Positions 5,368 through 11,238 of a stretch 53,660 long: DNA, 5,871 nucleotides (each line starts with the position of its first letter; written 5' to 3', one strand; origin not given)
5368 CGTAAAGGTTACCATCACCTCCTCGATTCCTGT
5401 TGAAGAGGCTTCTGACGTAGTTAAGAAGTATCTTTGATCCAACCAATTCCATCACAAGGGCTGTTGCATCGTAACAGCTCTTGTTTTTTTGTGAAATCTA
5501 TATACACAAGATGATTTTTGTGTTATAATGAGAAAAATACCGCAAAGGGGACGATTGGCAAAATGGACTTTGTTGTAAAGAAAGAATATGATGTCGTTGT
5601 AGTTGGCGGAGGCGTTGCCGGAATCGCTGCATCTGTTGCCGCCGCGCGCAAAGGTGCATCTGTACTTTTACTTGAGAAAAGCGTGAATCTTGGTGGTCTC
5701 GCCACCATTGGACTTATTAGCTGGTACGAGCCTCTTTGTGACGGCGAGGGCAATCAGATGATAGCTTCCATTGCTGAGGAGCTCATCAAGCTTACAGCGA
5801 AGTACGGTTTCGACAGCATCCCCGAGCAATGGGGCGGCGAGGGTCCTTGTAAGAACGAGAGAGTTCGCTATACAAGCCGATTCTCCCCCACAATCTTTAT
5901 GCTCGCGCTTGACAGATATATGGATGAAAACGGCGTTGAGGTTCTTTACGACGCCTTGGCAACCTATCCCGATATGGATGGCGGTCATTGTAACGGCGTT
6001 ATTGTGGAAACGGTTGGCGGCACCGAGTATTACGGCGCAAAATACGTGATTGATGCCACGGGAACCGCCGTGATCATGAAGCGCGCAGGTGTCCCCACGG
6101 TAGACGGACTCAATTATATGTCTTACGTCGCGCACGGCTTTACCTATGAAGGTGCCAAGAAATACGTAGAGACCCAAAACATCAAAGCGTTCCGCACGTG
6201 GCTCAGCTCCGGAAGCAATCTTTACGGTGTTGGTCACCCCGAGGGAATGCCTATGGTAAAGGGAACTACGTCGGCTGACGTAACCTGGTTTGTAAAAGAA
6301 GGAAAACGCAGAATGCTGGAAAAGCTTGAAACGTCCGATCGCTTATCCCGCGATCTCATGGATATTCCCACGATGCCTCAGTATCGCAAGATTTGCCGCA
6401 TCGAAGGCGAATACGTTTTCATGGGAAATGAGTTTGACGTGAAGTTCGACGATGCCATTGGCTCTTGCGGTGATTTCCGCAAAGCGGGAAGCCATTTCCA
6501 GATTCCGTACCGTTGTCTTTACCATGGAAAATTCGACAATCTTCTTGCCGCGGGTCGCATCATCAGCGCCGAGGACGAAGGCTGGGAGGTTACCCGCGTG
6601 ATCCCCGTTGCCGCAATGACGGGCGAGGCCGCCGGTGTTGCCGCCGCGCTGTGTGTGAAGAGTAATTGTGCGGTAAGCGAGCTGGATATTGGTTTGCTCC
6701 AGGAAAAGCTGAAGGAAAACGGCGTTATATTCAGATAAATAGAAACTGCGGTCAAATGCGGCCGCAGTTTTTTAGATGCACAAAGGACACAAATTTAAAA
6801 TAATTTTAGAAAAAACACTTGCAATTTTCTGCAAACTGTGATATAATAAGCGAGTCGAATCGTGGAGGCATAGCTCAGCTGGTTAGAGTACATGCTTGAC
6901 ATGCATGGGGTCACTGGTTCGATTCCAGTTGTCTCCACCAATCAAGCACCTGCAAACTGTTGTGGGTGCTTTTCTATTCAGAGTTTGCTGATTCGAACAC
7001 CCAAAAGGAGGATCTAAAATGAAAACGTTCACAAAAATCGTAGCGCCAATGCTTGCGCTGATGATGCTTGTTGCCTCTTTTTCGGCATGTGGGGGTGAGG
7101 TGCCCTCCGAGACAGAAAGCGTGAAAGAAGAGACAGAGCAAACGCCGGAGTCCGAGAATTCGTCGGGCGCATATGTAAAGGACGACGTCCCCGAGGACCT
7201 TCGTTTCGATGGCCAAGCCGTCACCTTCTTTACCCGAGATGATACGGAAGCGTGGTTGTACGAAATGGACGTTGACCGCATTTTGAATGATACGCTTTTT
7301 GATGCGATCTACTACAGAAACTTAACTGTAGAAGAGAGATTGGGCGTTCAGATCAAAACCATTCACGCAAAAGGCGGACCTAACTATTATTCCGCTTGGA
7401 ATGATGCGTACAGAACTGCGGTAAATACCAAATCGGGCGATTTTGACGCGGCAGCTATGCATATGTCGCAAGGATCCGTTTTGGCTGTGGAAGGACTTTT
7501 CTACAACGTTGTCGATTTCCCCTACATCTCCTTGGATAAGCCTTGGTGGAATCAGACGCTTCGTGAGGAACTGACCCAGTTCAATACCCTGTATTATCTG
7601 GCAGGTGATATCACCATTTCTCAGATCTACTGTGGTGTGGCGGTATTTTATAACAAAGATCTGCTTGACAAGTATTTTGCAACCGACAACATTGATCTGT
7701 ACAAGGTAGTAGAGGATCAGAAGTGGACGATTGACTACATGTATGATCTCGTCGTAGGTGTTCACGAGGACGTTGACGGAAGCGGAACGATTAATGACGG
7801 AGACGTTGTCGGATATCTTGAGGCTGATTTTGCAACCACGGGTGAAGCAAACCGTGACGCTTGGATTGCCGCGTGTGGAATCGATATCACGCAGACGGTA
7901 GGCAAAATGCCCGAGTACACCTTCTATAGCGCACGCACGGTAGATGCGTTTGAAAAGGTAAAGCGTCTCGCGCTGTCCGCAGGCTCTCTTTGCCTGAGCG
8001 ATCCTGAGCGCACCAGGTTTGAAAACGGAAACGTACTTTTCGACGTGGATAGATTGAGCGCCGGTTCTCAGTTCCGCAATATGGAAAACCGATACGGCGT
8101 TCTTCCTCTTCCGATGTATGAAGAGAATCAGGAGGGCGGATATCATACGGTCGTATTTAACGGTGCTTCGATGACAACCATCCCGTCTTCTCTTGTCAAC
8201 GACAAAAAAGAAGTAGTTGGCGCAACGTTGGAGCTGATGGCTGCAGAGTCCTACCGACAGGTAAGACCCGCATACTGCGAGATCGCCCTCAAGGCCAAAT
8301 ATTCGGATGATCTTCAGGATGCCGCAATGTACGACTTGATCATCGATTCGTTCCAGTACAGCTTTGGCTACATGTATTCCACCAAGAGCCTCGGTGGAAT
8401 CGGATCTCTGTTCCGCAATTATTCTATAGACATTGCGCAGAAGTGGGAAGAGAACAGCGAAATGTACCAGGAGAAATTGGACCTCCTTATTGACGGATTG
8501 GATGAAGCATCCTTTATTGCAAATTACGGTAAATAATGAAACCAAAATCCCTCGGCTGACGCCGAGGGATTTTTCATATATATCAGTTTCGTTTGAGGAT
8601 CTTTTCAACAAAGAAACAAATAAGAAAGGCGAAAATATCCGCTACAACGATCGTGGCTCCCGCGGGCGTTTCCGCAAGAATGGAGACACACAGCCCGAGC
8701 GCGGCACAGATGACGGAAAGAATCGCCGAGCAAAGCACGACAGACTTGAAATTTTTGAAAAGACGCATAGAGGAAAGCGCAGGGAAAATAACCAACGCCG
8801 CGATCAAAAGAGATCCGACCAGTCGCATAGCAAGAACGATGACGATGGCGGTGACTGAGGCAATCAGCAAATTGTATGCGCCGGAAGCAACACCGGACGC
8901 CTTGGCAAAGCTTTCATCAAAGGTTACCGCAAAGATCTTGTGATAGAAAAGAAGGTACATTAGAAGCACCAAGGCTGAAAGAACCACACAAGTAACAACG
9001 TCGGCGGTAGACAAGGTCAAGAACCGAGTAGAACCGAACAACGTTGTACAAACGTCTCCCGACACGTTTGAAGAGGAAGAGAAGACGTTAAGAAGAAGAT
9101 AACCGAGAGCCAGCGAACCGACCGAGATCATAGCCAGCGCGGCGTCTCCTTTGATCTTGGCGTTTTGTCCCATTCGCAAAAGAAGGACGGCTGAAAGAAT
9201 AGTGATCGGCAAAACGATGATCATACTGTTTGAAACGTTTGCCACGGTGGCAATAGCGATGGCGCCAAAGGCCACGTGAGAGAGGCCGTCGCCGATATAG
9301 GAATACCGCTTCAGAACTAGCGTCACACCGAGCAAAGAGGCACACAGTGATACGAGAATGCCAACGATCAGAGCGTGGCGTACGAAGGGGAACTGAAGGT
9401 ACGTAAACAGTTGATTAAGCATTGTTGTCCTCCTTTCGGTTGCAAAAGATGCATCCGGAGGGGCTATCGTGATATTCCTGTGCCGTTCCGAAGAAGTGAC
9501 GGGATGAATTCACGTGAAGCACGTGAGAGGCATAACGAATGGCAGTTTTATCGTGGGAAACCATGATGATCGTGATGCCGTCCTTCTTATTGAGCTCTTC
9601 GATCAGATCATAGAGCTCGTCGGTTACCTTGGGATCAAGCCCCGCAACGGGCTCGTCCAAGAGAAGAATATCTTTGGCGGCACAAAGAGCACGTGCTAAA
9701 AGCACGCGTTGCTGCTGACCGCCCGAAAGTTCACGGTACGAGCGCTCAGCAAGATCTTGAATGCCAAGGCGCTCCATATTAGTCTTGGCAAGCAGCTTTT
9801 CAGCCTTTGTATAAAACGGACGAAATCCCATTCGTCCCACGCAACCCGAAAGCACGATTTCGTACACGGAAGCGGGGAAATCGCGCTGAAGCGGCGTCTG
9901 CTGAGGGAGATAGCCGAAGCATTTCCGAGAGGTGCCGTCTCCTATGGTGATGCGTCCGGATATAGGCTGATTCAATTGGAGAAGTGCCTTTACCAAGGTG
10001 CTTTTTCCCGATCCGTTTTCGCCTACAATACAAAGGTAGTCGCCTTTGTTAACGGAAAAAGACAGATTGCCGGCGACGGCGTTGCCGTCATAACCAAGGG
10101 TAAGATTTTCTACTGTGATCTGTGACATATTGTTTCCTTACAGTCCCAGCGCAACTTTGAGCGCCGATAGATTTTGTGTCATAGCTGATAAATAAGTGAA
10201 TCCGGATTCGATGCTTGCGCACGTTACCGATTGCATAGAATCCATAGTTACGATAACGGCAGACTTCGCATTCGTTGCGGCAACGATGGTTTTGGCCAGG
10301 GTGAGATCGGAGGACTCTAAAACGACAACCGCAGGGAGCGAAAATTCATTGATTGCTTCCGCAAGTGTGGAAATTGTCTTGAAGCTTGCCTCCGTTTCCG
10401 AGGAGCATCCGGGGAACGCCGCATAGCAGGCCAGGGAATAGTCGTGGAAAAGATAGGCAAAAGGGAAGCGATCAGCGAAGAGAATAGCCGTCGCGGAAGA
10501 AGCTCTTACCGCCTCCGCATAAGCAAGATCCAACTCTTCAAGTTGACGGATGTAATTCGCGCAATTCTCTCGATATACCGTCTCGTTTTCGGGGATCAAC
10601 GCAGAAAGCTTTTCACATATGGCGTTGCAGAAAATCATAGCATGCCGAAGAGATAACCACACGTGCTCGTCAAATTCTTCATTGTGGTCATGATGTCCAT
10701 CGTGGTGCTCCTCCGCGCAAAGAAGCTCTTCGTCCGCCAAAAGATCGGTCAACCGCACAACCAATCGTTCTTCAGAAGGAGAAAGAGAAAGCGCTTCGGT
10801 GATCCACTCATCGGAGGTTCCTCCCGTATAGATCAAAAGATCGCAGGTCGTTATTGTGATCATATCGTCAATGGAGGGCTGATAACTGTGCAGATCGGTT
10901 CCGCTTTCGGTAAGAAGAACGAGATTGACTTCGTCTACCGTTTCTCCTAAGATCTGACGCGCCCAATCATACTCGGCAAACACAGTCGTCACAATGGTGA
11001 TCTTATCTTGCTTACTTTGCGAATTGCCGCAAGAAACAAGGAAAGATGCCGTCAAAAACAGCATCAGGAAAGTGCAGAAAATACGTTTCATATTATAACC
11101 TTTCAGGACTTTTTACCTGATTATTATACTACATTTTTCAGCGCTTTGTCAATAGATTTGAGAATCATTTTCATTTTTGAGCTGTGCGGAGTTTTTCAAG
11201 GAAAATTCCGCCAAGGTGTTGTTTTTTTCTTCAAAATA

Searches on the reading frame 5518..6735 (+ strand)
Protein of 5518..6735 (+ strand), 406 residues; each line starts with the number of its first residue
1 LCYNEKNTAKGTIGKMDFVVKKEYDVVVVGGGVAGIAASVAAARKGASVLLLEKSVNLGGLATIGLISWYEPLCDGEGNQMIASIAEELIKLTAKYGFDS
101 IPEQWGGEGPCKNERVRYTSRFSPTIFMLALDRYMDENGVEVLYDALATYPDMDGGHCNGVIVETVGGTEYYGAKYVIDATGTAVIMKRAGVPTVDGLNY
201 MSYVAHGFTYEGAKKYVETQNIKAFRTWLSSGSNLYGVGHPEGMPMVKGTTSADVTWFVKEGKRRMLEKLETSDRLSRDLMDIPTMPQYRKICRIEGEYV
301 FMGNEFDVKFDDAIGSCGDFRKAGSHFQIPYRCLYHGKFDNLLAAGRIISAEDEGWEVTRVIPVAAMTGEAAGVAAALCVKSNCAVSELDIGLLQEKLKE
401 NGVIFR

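Call 85: search_protein_families(library=pfam, proteins=[window:5518-6735:+], max_evalue=0.00001)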
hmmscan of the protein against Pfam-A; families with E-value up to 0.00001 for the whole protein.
window:5518-6735:+ (406 aa): 5 families
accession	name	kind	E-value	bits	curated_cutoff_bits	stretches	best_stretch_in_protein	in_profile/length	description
PF12831.13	FAD_oxidored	-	8.7e-61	206.9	27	2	25-197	1-160/416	FAD dependent oxidoreductase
PF01266.30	DAO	-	5e-09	36.6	27.9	0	25-64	1-40/353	FAD dependent oxidoreductase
PF00890.30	FAD_binding_2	-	3.5e-08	33.5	20.4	0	25-60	1-36/414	FAD binding domain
PF07992.20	Pyr_redox_2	-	5.2e-07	29.8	26.1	1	24-198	1-119/291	Pyridine nucleotide-disulphide oxidoreductase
PF01134.28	GIDA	-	2.7e-06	27.2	22.1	1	25-56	1-32/391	Glucose inhibited division protein A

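Call 86: search_protein_families(library=padloc, proteins=[window:5518-6735:+], max_evalue=0.00001)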
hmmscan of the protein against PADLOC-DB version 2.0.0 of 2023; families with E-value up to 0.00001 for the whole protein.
window:5518-6735:+ (406 aa): 0 families

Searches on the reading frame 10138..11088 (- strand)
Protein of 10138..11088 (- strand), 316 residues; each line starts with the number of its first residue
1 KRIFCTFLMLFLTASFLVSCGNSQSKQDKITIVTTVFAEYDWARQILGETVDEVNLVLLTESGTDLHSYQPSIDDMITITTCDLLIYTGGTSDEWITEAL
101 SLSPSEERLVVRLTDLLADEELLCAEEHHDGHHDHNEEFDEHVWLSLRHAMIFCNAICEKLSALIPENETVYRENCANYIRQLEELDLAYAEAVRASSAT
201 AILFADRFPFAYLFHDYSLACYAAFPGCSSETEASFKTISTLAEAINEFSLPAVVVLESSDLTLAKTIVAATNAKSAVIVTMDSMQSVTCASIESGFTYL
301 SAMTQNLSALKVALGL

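Call 85: search_protein_families(library=pfam, proteins=[window:10138-11088:-], max_evalue=0.00001)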
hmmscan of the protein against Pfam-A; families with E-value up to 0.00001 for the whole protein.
window:10138-11088:- (316 aa): 1 family
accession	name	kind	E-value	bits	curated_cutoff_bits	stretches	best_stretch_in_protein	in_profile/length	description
PF01297.22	ZnuA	-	7.6e-57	193.2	29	1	32-312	1-262/263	Zinc-uptake complex component A periplasmic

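Call 86: search_protein_families(library=padloc, proteins=[window:10138-11088:-], max_evalue=0.00001)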
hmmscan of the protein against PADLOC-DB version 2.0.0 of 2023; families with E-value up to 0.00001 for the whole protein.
window:10138-11088:- (316 aa): 0 families
